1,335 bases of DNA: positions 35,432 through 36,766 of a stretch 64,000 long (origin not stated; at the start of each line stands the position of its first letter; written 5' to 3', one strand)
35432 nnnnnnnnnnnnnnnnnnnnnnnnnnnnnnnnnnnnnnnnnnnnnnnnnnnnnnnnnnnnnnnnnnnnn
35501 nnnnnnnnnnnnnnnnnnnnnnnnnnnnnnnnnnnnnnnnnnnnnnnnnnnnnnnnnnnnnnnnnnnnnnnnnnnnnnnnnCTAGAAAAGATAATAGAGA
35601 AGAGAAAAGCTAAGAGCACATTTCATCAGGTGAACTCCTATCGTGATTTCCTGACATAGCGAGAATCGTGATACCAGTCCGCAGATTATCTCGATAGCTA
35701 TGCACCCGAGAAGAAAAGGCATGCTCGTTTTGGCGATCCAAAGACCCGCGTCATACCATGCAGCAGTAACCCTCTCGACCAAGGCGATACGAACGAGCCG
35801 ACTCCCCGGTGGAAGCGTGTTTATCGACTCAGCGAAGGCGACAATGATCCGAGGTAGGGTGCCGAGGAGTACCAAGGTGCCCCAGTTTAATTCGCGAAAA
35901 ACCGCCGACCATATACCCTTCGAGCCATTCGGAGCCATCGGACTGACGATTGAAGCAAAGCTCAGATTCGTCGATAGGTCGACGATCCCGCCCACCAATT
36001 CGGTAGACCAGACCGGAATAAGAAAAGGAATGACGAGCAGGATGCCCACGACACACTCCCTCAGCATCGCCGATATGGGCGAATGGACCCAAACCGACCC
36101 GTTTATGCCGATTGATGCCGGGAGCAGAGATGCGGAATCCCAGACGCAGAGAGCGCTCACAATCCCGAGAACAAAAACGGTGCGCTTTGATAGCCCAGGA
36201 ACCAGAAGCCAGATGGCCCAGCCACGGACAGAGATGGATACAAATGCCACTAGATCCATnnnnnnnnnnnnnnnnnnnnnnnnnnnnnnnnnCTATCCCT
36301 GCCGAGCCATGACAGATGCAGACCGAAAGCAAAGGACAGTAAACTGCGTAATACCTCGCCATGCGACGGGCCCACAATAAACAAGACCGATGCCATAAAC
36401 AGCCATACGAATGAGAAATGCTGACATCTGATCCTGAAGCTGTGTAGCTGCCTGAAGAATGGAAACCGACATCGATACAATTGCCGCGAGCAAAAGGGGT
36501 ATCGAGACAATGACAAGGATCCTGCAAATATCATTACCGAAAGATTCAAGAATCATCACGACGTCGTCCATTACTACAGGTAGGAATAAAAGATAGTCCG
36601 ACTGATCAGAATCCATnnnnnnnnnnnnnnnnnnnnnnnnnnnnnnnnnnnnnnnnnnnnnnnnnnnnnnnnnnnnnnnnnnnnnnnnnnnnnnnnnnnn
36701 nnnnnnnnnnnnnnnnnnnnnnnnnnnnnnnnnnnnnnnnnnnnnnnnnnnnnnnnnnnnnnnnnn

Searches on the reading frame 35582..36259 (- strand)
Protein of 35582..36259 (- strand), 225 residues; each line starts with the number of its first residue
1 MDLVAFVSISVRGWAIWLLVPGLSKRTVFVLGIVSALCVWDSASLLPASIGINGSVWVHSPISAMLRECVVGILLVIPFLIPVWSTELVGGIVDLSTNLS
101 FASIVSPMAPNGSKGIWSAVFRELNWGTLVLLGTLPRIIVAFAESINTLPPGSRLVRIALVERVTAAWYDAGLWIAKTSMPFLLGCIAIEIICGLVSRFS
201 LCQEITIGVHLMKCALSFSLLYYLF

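Call 3: search_protein_families(library=pfam, proteins=[window:35582-36259:-], max_evalue=0.01)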
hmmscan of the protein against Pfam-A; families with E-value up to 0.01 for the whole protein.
window:35582-36259:- (225 aa): 1 family
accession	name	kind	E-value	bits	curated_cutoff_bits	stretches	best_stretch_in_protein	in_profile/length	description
PF01311.25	Bac_export_1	-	1.6e-11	44.7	27.8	1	4-201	2-192/230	Bacterial export proteins, family 1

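Call 4: search_protein_families(library=ncbifam, proteins=[window:35582-36259:-], max_evalue=0.01)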
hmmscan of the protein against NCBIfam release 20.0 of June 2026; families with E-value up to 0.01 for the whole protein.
window:35582-36259:- (225 aa): 2 families
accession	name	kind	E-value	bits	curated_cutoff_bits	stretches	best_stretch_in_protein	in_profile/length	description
TIGR01400.1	fliR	equivalog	1.2e-08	34.9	168.6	1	4-200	2-198/245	flagellar biosynthetic protein FliR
TIGR01401.1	fliR_like_III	equivalog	3.3e-08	33.4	163.05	1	6-200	11-205/253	type III secretion system export apparatus subunit SctT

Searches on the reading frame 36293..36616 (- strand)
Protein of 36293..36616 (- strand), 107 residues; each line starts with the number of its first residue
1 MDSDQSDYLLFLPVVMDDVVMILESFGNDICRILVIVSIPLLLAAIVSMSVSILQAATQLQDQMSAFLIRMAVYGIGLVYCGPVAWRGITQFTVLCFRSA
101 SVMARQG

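Call 3: search_protein_families(library=pfam, proteins=[window:36293-36616:-], max_evalue=0.01)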
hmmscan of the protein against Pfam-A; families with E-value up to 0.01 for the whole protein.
window:36293-36616:- (107 aa): 1 family
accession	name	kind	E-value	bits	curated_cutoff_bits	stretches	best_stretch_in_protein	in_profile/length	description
PF01313.24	Bac_export_3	-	9.7e-13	48.3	25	1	26-93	6-73/74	Bacterial export proteins, family 3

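Call 4: search_protein_families(library=ncbifam, proteins=[window:36293-36616:-], max_evalue=0.01)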
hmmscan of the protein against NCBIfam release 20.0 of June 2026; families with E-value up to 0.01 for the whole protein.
window:36293-36616:- (107 aa): 5 families
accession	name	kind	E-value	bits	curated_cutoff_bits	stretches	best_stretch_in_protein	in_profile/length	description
TIGR01403.1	fliQ_rel_III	equivalog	4.6e-10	39.4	76.5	1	27-95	6-75/81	type III secretion system export apparatus subunit SctS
TIGR01402.1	fliQ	equivalog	2.4e-08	34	88.9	1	24-99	8-83/88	flagellar biosynthesis protein FliQ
NF011877.0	PRK15350.1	equivalog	4.8e-07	30.1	104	1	26-83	9-67/88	EscS/YscS/HrcS family type III secretion system export apparatus protein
NF011861.0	PRK15333.1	equivalog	2.1e-05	24.9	108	1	27-79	8-59/86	EscS/YscS/HrcS family type III secretion system export apparatus protein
NF004671.0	PRK06010.1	subfamily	0.00057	19.8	104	1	32-96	15-80/88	flagellar biosynthesis protein FliQ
